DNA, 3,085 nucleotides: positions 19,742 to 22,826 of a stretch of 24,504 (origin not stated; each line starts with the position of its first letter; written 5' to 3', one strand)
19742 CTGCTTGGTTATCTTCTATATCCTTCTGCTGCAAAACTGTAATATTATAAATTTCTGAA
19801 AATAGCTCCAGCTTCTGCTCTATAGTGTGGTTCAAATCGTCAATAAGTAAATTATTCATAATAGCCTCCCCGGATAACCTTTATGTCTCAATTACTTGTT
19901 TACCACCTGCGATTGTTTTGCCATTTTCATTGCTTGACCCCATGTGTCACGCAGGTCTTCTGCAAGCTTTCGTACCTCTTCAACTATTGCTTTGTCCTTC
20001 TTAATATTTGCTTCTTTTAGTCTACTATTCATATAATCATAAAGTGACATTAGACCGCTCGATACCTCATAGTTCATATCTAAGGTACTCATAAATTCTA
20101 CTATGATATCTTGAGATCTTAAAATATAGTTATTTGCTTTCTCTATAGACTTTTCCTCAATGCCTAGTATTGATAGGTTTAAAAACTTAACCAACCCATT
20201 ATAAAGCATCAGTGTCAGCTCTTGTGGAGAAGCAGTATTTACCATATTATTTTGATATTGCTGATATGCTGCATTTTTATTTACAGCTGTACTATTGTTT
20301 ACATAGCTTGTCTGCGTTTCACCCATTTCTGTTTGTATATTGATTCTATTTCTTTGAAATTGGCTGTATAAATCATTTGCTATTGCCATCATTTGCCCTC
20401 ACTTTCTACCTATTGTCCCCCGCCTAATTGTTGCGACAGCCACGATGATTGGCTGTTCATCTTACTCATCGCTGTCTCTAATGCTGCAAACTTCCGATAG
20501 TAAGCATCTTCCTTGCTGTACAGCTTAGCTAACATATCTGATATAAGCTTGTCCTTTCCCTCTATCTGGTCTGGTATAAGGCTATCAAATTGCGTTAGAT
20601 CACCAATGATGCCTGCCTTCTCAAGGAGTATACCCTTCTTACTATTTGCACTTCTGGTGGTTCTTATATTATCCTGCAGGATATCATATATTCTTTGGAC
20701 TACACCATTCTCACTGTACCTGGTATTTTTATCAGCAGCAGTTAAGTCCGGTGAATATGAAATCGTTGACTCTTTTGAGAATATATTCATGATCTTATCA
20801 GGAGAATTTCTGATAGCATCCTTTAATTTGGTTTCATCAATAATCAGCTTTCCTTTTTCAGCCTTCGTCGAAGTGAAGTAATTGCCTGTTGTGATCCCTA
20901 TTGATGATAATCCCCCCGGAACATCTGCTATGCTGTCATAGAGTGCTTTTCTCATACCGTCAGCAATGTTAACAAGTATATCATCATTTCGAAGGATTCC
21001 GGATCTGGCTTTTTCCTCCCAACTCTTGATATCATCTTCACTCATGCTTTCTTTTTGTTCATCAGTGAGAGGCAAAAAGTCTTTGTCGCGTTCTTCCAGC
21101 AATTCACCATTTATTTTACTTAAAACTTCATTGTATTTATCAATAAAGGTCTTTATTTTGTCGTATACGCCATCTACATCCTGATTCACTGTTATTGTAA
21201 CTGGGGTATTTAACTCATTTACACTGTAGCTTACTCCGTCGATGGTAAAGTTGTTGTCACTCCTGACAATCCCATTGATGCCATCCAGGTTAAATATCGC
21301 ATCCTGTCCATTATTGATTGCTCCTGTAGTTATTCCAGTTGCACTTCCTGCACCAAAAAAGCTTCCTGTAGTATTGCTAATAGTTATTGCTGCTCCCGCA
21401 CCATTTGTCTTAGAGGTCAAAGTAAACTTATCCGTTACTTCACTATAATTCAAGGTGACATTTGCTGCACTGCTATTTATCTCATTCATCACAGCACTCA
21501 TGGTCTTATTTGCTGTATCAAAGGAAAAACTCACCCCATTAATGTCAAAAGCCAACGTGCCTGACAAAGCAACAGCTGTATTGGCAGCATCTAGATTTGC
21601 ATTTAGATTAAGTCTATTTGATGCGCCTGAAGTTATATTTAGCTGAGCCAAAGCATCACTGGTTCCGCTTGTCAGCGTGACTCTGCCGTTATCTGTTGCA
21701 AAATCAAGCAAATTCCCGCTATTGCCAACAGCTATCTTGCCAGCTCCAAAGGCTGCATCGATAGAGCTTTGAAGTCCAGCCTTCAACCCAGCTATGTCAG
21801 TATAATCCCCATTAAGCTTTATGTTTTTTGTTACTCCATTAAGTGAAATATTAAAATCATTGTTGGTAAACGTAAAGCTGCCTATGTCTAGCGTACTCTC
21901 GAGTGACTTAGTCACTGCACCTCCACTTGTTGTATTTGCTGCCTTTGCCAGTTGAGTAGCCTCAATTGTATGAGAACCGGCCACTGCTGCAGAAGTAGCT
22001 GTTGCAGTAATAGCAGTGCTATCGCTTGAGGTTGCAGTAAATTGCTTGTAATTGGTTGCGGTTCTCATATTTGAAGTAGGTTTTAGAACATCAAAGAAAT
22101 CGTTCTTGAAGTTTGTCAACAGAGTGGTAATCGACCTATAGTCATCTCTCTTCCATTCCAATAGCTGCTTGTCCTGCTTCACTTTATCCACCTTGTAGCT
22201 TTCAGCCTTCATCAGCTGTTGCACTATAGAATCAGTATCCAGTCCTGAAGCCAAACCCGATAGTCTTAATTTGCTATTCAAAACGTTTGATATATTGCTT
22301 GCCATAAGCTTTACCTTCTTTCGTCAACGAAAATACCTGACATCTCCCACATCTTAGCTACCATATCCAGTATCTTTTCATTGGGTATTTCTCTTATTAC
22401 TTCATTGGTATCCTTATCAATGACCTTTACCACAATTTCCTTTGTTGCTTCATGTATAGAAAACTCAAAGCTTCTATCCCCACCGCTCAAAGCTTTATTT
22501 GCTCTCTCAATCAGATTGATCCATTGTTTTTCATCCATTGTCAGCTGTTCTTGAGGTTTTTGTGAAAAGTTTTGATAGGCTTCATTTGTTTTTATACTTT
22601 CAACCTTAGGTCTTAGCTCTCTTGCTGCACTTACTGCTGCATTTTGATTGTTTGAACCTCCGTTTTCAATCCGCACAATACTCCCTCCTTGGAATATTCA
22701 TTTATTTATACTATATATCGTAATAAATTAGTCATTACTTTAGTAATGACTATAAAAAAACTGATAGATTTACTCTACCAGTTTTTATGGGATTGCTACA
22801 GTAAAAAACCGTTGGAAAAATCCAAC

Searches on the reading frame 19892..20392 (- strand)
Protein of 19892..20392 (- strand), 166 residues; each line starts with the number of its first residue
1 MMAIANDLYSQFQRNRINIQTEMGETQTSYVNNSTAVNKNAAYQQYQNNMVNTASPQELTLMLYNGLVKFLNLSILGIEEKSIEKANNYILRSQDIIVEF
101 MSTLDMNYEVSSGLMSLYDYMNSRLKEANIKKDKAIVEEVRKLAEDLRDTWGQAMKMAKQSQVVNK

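Call 7: search_protein_families(library=pfam, proteins=[window:19892-20392:-])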
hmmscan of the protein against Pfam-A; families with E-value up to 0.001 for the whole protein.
window:19892-20392:- (166 aa): 1 family
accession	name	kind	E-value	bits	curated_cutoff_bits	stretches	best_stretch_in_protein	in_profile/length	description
PF02561.19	FliS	-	1.6e-39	135.2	26.7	1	43-155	1-115/115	Flagellar protein FliS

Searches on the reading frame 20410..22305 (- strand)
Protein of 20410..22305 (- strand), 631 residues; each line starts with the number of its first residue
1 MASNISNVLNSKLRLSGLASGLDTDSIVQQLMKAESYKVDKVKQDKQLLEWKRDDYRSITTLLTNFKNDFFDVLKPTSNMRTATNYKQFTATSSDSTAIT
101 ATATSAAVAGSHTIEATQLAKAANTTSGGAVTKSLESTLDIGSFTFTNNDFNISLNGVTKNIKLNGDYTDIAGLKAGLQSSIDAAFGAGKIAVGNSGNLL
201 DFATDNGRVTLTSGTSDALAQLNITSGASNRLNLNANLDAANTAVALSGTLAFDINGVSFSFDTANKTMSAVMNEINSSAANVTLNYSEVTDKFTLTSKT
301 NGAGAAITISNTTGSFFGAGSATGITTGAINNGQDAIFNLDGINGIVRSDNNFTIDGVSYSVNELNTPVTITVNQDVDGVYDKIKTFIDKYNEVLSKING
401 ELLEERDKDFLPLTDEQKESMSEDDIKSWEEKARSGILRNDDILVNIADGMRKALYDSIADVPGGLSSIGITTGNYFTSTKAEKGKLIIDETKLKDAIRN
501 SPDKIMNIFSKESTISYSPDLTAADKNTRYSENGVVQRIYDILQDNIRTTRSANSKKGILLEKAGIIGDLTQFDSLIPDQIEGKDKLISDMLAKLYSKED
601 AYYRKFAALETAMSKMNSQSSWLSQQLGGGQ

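Call 7: search_protein_families(library=pfam, proteins=[window:20410-22305:-])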
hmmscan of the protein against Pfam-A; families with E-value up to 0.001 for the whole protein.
window:20410-22305:- (631 aa): 2 families
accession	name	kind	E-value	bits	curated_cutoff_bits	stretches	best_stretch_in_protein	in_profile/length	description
PF07195.17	FliD_C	-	1e-44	153.2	25.4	1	333-618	1-236/236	Flagellar hook-associated protein 2 C-terminus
PF02465.23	FliD_N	-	1.3e-26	93.5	24.8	1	20-123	1-97/97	Flagellar hook-associated protein 2 N-terminus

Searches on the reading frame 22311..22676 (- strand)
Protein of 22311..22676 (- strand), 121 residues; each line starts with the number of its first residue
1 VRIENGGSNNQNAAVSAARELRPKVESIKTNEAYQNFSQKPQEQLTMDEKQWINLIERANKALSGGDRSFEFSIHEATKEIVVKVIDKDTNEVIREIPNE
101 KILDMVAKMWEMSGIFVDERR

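Call 7: search_protein_families(library=pfam, proteins=[window:22311-22676:-])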
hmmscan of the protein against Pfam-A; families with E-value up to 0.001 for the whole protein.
window:22311-22676:- (121 aa): 1 family
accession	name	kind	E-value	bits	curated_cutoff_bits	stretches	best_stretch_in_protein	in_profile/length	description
PF03646.20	FlaG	-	1.5e-29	102.6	23.8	1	27-119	9-101/101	FlaG protein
